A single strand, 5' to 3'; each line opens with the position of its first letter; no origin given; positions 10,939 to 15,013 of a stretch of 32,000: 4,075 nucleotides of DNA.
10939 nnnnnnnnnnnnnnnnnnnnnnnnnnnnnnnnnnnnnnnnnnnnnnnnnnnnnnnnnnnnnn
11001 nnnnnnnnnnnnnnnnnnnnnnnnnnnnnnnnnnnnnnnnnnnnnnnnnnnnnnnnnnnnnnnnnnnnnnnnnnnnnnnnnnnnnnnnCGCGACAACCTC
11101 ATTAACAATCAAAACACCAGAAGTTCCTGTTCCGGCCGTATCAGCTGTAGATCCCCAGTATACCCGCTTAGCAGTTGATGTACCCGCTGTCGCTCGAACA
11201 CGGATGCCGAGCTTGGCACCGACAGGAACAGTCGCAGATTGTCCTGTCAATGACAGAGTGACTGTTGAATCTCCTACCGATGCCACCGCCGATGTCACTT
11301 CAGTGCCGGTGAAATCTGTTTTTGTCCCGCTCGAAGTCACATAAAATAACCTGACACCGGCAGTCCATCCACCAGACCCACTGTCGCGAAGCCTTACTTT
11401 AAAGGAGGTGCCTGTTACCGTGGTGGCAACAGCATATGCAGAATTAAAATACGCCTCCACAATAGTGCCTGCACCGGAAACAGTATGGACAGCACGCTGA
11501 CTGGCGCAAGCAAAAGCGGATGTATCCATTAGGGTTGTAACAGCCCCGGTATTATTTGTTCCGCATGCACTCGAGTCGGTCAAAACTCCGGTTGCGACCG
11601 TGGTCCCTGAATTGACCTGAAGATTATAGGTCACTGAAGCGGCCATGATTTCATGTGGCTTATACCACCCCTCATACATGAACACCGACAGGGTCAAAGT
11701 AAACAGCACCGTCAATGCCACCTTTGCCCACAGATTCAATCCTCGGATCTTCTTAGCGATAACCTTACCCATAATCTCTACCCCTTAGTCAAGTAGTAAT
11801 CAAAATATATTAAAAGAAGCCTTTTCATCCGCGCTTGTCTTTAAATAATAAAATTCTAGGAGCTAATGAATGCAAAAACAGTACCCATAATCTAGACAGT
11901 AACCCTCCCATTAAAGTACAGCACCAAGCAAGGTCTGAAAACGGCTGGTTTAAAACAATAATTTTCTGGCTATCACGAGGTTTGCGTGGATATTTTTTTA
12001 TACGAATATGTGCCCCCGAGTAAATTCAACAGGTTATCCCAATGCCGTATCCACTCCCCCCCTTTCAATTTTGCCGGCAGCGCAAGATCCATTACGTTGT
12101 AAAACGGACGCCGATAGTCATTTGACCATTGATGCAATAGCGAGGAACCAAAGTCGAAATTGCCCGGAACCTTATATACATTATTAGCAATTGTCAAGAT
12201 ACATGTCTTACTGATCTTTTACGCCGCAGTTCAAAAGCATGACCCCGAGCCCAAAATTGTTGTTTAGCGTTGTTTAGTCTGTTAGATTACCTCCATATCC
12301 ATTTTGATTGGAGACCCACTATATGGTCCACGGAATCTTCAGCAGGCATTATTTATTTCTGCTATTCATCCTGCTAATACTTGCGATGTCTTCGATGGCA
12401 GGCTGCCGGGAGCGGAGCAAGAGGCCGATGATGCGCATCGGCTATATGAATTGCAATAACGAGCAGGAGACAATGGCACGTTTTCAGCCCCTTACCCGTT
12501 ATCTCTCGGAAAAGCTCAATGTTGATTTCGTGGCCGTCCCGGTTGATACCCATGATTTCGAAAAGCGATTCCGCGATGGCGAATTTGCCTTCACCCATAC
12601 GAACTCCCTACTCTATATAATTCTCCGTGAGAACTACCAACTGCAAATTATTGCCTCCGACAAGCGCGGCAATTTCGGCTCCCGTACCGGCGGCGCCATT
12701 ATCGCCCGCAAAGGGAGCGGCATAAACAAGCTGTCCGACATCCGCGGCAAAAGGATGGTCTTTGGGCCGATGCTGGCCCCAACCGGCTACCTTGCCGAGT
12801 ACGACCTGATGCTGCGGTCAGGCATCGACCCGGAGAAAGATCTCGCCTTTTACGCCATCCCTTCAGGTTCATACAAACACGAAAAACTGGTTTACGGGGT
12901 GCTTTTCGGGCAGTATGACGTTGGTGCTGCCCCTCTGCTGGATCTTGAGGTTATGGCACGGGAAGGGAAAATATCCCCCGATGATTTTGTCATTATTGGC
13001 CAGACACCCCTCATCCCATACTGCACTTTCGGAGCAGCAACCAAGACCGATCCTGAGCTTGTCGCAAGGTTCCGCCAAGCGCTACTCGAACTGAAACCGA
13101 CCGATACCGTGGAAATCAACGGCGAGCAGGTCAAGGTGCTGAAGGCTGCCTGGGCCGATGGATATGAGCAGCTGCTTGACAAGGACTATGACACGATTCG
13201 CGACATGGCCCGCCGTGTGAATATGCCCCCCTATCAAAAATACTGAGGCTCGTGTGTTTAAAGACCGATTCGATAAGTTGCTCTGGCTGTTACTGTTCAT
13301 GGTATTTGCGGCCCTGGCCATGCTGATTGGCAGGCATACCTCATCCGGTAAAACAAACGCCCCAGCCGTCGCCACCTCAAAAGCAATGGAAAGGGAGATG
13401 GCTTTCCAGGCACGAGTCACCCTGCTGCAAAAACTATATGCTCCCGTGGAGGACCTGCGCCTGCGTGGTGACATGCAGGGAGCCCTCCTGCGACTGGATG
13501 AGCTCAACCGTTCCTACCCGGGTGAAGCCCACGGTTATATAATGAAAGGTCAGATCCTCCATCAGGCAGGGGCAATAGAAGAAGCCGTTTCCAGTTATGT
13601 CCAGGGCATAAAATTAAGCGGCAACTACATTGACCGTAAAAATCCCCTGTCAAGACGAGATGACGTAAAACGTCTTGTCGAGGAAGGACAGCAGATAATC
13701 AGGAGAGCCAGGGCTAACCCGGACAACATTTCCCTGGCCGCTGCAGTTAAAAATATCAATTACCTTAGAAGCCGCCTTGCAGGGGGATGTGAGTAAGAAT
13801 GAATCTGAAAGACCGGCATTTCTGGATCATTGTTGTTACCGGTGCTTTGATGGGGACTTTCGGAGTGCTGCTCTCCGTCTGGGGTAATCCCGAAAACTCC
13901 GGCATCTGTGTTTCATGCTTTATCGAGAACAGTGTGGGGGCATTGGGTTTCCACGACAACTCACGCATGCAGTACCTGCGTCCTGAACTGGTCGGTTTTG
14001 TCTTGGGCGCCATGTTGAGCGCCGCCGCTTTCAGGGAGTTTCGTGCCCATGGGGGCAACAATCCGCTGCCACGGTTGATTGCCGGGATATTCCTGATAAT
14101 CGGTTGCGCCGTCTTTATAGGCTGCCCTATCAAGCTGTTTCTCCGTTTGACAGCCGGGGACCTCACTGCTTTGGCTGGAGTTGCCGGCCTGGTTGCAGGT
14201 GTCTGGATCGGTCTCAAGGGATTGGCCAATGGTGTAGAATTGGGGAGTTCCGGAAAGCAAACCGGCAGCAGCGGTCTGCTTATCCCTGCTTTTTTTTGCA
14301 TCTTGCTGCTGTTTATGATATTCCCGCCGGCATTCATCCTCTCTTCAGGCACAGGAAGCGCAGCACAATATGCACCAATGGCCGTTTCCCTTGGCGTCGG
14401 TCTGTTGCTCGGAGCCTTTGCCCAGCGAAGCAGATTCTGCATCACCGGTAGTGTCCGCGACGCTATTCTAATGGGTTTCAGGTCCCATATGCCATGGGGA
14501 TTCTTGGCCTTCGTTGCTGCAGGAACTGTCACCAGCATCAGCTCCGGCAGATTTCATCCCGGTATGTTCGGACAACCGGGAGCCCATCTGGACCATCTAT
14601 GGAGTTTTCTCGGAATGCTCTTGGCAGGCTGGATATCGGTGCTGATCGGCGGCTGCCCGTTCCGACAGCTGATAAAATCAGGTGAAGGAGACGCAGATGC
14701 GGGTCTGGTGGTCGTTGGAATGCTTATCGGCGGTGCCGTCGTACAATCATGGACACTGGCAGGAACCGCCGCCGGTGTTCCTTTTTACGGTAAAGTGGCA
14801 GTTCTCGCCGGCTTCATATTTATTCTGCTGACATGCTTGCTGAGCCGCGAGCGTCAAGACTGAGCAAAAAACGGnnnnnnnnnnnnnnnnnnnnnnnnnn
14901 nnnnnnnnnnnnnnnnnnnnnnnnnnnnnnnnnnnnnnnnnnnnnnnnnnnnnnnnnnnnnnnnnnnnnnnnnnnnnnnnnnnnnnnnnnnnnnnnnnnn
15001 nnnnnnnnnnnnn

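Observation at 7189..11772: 1527-aa protein fuses adhesin-type cadherin-like repeats to a ~20-heme cytochrome module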

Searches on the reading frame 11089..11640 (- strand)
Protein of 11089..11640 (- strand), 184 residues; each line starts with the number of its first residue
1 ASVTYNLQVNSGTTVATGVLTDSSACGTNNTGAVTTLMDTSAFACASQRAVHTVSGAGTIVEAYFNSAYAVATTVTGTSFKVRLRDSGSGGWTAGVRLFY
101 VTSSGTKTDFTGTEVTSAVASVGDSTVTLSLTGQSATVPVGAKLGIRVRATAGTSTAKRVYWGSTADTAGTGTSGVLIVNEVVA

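Call 32: search_protein_families(library=pfam, proteins=[window:11089-11640:-], max_evalue=10)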
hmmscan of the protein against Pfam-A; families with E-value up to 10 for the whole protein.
window:11089-11640:- (184 aa): 0 families

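Call 33: search_protein_families(library=ncbifam, proteins=[window:11089-11640:-], max_evalue=0.01)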
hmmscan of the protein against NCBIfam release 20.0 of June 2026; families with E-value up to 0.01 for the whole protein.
window:11089-11640:- (184 aa): 0 families

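Call 62: search_protein_representatives(protein=window:11089-11640:-)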
Query: 184 residues. Proteins with E-value up to 0.001 (for the whole library): 53; up to 1e-10: 40; up to 1e-30: 11. The best 53 are listed.
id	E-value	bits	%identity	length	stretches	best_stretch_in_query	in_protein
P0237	2.0e-50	187.2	61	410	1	1-181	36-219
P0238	1.9e-48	180.9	47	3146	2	3-172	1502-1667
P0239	2.2e-47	177.4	55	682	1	1-182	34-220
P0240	3.5e-43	163.7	51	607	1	1-182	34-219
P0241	7.3e-42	159.4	51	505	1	1-183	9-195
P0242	8.8e-39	149.4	51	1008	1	2-181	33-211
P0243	9.3e-36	139.6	51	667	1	2-181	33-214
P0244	1.8e-35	138.7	51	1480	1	1-183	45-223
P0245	1.6e-32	129.1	50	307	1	2-183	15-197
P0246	5.9e-32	127.2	53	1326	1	10-184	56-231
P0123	2.8e-31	125.0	51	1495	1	3-184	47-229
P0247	8.6e-25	103.9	47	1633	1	2-180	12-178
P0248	9.7e-24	100.5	42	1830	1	3-171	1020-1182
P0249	3.1e-23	98.9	39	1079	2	4-182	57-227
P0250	3.8e-21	92.1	43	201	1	1-166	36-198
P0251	1.1e-20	90.6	40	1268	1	2-182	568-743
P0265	1.5e-15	73.9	39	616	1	1-181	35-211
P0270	1.6e-12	64.0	38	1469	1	1-182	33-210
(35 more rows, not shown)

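Call 65: search_protein_families(library=pfam, proteins=[P0237, P0239, P0240, P0242, P0243, P0247, P0251, P0265, P0270], max_evalue=0.0001)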
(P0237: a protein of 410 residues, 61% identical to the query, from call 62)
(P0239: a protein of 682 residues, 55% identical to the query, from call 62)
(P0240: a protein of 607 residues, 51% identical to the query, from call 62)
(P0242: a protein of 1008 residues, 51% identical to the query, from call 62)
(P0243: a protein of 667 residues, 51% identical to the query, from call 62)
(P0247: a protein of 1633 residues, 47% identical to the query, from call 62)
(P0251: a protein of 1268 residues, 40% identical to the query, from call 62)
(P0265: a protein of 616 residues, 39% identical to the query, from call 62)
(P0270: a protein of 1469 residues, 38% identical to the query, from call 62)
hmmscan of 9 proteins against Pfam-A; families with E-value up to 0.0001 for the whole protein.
P0237 (410 aa): 1 family
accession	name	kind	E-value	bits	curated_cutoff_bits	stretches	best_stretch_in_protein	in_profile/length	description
PF18887.5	MBG_3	-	6.1e-09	36.3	25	1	326-399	5-72/72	MBG domain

P0239 (682 aa): 1 family
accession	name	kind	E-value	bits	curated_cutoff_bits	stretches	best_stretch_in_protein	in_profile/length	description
PF18676.6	MBG_2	-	2.6e-17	63.6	25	1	308-377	1-71/72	MBG domain (YGX type)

P0240 (607 aa): 1 family
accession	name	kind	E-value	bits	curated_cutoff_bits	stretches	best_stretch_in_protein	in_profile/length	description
PF18676.6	MBG_2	-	1.7e-16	61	25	1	307-377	1-72/72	MBG domain (YGX type)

P0242 (1008 aa): 2 families
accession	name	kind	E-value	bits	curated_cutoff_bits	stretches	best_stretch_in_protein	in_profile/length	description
PF18676.6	MBG_2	-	1.9e-33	115.3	25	4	391-463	2-72/72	MBG domain (YGX type)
PF12733.13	Cadherin-like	-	1.7e-12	48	24.2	1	730-818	1-87/89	Cadherin-like beta sandwich domain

P0243 (667 aa): 2 families
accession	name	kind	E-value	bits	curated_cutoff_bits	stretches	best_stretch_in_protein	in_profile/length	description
PF18657.6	YDG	-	1.9e-44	150.2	25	3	402-482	1-83/85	YDG domain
PF18676.6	MBG_2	-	7.8e-13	49.3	25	1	585-657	2-72/72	MBG domain (YGX type)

P0247 (1633 aa): 0 families

P0251 (1268 aa): 4 families
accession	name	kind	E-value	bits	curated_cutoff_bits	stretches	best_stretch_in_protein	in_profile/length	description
PF00041.27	fn3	-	2.1e-31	108.4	25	4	757-848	4-79/84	Fibronectin type III domain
PF16656.11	Pur_ac_phosph_N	-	1.8e-15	57.7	30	2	759-858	6-93/93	Purple acid Phosphatase, N-terminal domain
PF10179.15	NDNF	-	1.4e-11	44.9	27.3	0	519-559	85-125/127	Neuron-derived neurotrophic factor, first Fn(III) domain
PF25788.1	Ig_Rha78A_N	-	4.9e-05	24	27.4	0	465-556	14-97/105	Rha78A-like, N-terminal immunoglobulin domain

P0265 (616 aa): 0 families

P0270 (1469 aa): 2 families
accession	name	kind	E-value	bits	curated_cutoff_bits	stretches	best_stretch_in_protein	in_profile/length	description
PF13620.12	CarboxypepD_reg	-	7.7e-22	77.9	32.3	2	215-289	1-81/82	Carboxypeptidase regulatory-like domain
PF13715.12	CarbopepD_reg_2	-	4.1e-11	43.2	32.2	2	216-290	1-77/88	CarboxypepD_reg-like domain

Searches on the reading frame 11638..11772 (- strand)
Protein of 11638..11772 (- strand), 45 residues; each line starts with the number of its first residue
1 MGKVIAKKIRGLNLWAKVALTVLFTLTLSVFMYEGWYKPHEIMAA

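Call 67: find_homologous_proteins(query=window:11638-11772:-, max_evalue=1)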
Query seq(45 aa) (45 aa): 1 proteins with E <= 1 among 1 candidates.
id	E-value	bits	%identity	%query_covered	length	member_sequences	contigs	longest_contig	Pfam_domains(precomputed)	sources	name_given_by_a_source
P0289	4.1e-16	75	80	100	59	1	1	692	-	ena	-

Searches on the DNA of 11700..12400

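Call 72: search_rna_families(source=window, start=11700, end=12400, threshold=evalue, max_evalue=1)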
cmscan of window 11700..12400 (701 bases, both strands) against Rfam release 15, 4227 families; matches with E-value up to 1: 0.
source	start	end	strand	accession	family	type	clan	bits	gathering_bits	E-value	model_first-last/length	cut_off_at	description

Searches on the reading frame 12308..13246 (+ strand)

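Call 9: search_protein_families(library=pfam, proteins=[window:12308-13246:+], max_evalue=0.001)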
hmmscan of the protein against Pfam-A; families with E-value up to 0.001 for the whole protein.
window:12308-13246:+ (312 aa): 1 family
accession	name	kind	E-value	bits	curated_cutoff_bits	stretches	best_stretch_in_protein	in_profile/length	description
PF12974.12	Phosphonate-bd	-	4.5e-48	164.2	27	1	44-294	1-242/242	ABC transporter, phosphonate, periplasmic substrate-binding protein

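Call 33: search_protein_families(library=ncbifam, proteins=[window:12308-13246:+], max_evalue=0.01)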
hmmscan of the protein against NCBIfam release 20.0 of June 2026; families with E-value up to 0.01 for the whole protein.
window:12308-13246:+ (312 aa): 6 families
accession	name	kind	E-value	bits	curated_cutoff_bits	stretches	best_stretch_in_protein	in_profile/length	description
TIGR03431.1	PhnD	equivalog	1.8e-21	76.8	261.1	1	21-304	9-286/288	phosphonate ABC transporter substrate-binding protein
TIGR01098.1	3A0109s03R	subfamily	1.3e-19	70.7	112.05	1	16-262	6-253/253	phosphate/phosphite/phosphonate ABC transporter substrate-binding protein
TIGR04553.1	ABC_peri_selen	hypoth_equivalog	7e-14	51.8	250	1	49-304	9-262/266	putative selenate ABC transporter substrate-binding protein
NF040750.1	tetrathio_HK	equivalog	7.5e-14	51.1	750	1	44-248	9-225/555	tetrathionate respiration histidine kinase TtrS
TIGR02122.1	TRAP_TAXI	subfamily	0.0012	17.7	84.35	1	130-165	124-159/320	TAXI family TRAP transporter solute-binding subunit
NF049985.1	SBP_like_Rv1680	exception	0.0014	18.4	400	1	130-267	88-230/268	Rv1680 family SBP-like protein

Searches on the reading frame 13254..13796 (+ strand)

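Call 9: search_protein_families(library=pfam, proteins=[window:13254-13796:+], max_evalue=0.001)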
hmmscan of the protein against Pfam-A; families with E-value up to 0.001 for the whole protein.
window:13254-13796:+ (180 aa): 0 families

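Call 32: search_protein_families(library=pfam, proteins=[window:13254-13796:+], max_evalue=10)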
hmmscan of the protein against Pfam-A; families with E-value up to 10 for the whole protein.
window:13254-13796:+ (180 aa): 6 families
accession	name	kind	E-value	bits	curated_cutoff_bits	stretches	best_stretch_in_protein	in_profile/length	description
PF13181.12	TPR_8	-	0.0029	18.1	25.7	1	93-124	2-33/34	Tetratricopeptide repeat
PF13414.12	TPR_11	-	0.005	17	26.8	1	99-126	1-28/42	TPR repeat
PF23714.1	Rv3627c_N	-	0.015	15.6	27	1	13-41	21-49/58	Carboxypeptidase Rv3627c-like, N-terminal domain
PF13432.12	TPR_16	-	0.047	14.6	32.7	1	72-117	11-55/65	Tetratricopeptide repeat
PF07719.23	TPR_2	-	0.11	13.1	27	1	93-124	2-33/34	Tetratricopeptide repeat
PF00515.34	TPR_1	-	0.14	12.5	27.8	1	95-124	4-33/34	Tetratricopeptide repeat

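Call 33: search_protein_families(library=ncbifam, proteins=[window:13254-13796:+], max_evalue=0.01)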
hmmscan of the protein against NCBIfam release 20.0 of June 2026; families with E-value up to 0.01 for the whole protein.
window:13254-13796:+ (180 aa): 0 families

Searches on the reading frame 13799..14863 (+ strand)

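Call 9: search_protein_families(library=pfam, proteins=[window:13799-14863:+], max_evalue=0.001)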
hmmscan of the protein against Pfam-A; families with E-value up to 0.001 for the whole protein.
window:13799-14863:+ (354 aa): 1 family
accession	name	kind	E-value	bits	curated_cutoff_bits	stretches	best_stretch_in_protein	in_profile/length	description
PF04143.19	Sulf_transp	-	3.5e-07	30.5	27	1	210-325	1-113/310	Sulphur transport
